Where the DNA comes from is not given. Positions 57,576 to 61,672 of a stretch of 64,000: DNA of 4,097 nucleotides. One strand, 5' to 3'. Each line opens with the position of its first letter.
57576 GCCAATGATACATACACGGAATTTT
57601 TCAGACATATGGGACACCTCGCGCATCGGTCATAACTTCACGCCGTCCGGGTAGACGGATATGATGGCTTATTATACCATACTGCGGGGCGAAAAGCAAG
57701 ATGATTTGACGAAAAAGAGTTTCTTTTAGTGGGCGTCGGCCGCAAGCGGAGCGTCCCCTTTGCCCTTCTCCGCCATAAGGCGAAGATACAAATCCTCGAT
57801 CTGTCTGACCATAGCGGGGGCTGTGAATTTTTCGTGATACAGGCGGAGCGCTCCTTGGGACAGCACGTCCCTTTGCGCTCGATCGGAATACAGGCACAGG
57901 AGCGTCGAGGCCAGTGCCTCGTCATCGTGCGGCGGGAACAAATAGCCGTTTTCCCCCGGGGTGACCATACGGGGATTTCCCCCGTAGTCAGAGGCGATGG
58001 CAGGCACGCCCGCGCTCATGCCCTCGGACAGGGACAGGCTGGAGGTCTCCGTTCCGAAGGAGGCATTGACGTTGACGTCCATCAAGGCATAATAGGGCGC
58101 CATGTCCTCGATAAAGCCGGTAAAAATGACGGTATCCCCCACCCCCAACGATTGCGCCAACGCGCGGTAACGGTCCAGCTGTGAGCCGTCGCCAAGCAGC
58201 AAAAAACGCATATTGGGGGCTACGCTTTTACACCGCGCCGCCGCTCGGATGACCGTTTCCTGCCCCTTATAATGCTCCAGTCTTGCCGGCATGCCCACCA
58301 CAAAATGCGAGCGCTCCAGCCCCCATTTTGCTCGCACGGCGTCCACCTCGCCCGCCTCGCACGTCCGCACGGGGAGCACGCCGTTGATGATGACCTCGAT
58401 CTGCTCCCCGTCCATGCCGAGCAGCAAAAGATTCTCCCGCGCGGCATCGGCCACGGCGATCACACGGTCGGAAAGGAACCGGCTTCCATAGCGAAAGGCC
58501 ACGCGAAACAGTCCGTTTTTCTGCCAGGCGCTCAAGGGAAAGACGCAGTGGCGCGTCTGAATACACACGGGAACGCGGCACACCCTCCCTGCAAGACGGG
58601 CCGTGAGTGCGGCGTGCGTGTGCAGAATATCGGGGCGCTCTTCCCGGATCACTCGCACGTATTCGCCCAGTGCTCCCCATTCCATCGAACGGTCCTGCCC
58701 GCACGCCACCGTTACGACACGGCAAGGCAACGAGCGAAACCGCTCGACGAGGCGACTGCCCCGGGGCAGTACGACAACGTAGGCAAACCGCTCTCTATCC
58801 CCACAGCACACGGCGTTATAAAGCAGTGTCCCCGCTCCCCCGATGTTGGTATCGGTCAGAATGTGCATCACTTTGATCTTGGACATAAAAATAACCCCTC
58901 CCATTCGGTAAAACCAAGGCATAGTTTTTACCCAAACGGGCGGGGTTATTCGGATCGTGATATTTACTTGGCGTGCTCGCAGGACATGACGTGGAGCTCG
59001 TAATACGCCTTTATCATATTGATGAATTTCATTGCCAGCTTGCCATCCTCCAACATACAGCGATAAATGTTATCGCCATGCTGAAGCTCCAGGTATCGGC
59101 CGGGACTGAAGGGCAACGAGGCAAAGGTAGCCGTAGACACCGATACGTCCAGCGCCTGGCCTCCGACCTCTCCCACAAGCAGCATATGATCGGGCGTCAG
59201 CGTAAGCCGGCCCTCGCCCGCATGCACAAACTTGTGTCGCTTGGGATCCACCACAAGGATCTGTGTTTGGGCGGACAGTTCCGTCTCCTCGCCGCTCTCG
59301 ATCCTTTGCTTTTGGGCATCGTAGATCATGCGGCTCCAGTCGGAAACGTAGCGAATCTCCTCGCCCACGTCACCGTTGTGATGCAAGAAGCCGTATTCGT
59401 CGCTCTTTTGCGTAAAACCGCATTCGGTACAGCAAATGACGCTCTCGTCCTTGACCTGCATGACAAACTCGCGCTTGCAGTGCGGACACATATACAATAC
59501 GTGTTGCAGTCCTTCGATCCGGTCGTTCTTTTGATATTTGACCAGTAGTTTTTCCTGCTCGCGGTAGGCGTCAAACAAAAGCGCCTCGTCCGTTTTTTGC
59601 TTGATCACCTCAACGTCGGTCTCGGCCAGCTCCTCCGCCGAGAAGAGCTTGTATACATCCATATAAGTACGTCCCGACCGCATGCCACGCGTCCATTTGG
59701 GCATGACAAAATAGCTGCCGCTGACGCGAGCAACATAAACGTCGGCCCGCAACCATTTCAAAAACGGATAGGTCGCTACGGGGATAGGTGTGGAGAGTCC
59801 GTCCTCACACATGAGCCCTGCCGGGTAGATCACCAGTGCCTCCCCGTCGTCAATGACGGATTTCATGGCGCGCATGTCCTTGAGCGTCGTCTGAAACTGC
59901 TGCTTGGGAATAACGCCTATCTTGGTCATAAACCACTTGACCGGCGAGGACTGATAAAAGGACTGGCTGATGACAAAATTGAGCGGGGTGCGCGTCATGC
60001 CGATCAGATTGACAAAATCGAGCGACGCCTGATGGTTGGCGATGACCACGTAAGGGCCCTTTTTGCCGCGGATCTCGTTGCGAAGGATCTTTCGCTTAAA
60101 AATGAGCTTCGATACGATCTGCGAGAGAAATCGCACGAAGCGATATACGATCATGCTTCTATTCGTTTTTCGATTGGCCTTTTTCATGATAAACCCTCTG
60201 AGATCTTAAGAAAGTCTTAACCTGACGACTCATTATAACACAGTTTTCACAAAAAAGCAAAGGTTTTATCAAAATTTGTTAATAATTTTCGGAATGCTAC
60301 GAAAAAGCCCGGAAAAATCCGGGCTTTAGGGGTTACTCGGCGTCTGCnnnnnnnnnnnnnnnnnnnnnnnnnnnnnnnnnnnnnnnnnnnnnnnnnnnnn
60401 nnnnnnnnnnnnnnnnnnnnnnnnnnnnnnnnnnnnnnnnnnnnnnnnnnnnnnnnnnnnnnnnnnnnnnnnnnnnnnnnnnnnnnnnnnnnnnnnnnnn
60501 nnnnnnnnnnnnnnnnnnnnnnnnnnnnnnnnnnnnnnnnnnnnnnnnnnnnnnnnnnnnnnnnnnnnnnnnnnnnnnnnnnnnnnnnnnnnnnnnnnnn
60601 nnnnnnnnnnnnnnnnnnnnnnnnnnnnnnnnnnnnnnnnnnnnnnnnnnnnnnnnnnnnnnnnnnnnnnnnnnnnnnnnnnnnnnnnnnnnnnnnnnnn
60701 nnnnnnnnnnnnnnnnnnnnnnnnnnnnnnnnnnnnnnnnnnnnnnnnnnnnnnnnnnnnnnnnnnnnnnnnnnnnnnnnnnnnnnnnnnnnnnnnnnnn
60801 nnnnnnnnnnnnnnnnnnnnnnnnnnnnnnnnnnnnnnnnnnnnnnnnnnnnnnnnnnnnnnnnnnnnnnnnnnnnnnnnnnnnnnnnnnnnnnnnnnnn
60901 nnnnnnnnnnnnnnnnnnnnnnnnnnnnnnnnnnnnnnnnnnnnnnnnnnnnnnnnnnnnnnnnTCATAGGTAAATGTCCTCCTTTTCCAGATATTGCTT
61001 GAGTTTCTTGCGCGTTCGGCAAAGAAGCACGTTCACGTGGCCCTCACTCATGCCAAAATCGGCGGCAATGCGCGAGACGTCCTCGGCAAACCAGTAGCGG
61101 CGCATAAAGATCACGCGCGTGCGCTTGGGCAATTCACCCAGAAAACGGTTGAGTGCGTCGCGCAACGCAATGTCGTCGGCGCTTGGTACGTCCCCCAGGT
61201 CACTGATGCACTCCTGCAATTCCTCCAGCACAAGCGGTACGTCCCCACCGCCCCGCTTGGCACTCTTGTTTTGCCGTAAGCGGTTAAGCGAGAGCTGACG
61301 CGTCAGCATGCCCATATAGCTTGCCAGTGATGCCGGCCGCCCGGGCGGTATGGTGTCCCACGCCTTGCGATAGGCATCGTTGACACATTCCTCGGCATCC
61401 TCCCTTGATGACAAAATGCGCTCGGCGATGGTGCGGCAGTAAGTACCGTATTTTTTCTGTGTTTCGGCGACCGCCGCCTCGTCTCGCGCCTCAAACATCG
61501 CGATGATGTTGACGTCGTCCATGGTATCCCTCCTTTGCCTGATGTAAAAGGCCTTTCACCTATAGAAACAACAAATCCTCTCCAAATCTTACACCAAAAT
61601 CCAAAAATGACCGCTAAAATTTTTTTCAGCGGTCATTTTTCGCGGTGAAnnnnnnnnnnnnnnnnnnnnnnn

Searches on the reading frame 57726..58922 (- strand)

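Call 9: search_protein_families(library=pfam, proteins=[window:57726-58922:-], max_evalue=0.01)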
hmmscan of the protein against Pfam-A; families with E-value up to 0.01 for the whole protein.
window:57726-58922:- (398 aa): 6 families
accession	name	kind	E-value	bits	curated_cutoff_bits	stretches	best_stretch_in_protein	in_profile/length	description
PF00534.26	Glycos_transf_1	-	1.2e-31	110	26.4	1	195-358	4-169/172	Glycosyl transferases group 1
PF13692.12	Glyco_trans_1_4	-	2.2e-30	106.2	27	1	208-347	3-142/142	Glycosyl transferases group 1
PF13439.12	Glyco_transf_4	-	2.6e-17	63.8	28.5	1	27-182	1-166/170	Glycosyltransferase Family 4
PF13579.12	Glyco_trans_4_4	-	4.1e-13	50.4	29.7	1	28-181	1-158/158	Glycosyl transferase 4-like domain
PF13477.12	Glyco_trans_4_2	-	0.0019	18.8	23.4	1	67-155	45-136/139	Glycosyl transferase 4-like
PF13524.12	Glyco_trans_1_2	-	0.005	17.2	25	1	236-376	13-143/144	Glycosyl transferase-like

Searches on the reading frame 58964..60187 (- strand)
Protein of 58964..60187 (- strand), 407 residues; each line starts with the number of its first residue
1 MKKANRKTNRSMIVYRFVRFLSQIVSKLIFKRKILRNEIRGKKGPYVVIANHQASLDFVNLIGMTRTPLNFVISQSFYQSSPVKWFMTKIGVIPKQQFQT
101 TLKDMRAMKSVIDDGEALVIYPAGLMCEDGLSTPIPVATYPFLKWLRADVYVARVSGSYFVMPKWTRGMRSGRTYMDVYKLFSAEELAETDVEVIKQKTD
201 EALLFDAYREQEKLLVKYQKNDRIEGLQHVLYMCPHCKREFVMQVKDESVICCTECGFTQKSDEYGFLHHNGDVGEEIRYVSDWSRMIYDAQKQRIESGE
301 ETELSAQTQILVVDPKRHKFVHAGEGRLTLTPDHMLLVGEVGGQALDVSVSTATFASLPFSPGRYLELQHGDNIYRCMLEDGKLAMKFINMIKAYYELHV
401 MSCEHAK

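Call 9: search_protein_families(library=pfam, proteins=[window:58964-60187:-], max_evalue=0.01)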
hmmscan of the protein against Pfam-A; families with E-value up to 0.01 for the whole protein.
window:58964-60187:- (407 aa): 1 family
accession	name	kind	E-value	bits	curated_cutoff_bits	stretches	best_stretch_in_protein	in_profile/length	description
PF01553.26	Acyltransferase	-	9.5e-10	38.8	23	1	40-124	10-100/132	Acyltransferase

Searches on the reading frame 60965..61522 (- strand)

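Call 9: search_protein_families(library=pfam, proteins=[window:60965-61522:-], max_evalue=0.01)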
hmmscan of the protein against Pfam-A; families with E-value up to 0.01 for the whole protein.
window:60965-61522:- (185 aa): 4 families
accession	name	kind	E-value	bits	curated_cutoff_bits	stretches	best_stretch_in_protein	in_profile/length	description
PF08281.18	Sigma70_r4_2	-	1.5e-10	40.9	25.7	1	122-174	2-54/54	Sigma-70, region 4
PF04542.20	Sigma70_r2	-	6.7e-08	32.6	24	1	28-86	8-69/71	Sigma-70 region 2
PF04545.22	Sigma70_r4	-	1e-05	25.4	24.1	1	128-176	2-50/50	Sigma-70, region 4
PF07638.17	Sigma70_ECF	-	1.2e-05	25.7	21.1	1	73-178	82-183/185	ECF sigma factor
